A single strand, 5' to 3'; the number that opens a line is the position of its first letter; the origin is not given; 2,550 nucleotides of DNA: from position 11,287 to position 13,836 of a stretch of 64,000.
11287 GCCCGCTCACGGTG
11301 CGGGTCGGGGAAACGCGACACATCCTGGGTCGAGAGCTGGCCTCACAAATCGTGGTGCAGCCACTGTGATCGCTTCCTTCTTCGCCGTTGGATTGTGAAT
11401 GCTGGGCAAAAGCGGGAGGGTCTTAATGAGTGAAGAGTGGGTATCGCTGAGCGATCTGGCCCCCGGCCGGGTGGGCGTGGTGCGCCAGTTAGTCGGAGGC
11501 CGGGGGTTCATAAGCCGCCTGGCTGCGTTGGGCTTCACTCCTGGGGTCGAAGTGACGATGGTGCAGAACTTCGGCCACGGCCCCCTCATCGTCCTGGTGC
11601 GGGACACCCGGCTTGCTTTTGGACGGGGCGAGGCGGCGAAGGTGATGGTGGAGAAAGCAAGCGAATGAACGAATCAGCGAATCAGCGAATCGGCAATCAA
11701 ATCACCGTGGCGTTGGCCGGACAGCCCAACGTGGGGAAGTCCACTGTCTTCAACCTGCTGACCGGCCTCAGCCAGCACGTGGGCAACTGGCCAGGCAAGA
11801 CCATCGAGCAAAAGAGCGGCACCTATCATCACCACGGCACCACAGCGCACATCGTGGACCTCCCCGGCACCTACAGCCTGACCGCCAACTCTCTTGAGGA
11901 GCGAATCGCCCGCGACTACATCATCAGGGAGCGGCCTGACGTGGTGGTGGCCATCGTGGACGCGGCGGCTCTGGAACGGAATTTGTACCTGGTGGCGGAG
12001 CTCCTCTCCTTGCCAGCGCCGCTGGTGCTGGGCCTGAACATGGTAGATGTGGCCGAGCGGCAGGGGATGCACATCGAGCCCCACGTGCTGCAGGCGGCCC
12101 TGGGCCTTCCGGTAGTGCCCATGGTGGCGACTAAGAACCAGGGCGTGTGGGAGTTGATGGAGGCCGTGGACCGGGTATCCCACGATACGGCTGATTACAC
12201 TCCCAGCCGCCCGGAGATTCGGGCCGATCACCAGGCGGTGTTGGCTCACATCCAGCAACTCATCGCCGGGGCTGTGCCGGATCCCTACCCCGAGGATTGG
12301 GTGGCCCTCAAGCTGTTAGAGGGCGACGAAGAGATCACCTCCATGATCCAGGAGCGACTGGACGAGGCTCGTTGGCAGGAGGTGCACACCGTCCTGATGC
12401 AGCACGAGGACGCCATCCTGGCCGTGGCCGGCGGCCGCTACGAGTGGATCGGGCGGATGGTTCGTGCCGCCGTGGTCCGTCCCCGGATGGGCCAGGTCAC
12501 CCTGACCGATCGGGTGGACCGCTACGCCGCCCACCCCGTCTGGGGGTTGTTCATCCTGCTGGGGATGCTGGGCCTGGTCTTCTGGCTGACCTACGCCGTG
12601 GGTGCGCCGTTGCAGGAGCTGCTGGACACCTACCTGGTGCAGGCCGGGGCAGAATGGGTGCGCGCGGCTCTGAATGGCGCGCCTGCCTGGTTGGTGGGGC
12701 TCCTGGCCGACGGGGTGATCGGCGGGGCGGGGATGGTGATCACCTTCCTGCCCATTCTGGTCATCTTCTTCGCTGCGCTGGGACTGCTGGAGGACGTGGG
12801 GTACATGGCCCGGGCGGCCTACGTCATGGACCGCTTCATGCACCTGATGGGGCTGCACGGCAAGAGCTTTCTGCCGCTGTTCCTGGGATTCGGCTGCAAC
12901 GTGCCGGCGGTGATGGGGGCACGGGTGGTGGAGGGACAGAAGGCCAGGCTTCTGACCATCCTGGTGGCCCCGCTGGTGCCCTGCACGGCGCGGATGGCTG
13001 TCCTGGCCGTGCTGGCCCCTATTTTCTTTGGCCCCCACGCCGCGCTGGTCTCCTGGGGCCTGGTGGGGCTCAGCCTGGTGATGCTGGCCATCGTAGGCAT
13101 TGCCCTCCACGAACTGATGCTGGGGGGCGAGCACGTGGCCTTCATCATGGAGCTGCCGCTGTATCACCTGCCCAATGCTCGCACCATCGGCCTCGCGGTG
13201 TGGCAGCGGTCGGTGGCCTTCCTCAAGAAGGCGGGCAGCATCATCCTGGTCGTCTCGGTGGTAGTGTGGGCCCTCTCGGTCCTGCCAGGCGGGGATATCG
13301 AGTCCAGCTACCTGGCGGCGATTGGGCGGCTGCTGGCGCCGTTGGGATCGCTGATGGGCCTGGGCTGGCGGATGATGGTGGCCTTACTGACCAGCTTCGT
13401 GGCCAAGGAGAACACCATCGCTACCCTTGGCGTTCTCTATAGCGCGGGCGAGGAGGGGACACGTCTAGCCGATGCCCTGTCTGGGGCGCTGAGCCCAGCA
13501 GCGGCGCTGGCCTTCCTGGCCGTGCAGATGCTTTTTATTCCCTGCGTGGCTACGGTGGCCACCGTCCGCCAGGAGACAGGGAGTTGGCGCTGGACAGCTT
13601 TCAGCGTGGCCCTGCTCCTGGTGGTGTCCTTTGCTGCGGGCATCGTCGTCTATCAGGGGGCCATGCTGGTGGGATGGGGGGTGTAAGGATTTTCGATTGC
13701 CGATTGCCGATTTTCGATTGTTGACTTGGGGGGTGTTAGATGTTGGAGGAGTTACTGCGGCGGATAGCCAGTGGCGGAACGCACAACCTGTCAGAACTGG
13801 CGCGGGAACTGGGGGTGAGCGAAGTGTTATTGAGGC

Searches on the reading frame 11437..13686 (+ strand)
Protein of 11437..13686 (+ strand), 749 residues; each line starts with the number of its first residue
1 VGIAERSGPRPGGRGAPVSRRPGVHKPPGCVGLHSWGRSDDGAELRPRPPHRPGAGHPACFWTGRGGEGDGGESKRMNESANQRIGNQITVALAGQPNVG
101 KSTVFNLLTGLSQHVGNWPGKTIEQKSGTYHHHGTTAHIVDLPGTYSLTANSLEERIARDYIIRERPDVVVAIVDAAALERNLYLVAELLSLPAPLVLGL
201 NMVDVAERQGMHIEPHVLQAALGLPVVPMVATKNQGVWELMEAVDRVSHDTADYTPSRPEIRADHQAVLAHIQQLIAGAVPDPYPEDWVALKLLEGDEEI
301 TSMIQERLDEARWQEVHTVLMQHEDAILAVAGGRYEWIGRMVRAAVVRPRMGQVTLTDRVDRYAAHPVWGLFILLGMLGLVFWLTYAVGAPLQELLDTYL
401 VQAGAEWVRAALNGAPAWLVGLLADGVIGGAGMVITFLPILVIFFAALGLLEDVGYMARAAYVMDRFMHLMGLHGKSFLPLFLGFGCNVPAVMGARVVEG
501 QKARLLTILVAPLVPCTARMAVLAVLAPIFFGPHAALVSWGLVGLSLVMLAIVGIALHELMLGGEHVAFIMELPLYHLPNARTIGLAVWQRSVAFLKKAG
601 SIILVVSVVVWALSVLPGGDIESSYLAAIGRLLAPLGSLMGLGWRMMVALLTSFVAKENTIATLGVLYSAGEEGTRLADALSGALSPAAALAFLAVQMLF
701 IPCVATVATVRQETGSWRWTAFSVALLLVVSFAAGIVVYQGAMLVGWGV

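Call 59: search_protein_families(library=ncbifam, proteins=[window:11437-13686:+], max_evalue=1e-10)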
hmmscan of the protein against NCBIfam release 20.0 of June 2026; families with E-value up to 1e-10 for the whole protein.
window:11437-13686:+ (749 aa): 3 families
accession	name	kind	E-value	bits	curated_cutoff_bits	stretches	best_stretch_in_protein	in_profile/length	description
TIGR00437.1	feoB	equivalog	2.6e-173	577.9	315.65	1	95-713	1-594/594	ferrous iron transport protein B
NF007105.0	PRK09554.1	equivalog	3.8e-142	475.1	683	1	88-671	3-595/772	Fe(2+) transporter permease subunit FeoB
TIGR03594.1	GTPase_EngA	equivalog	3.5e-14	52.7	306.7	1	90-247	2-159/432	ribosome biogenesis GTPase Der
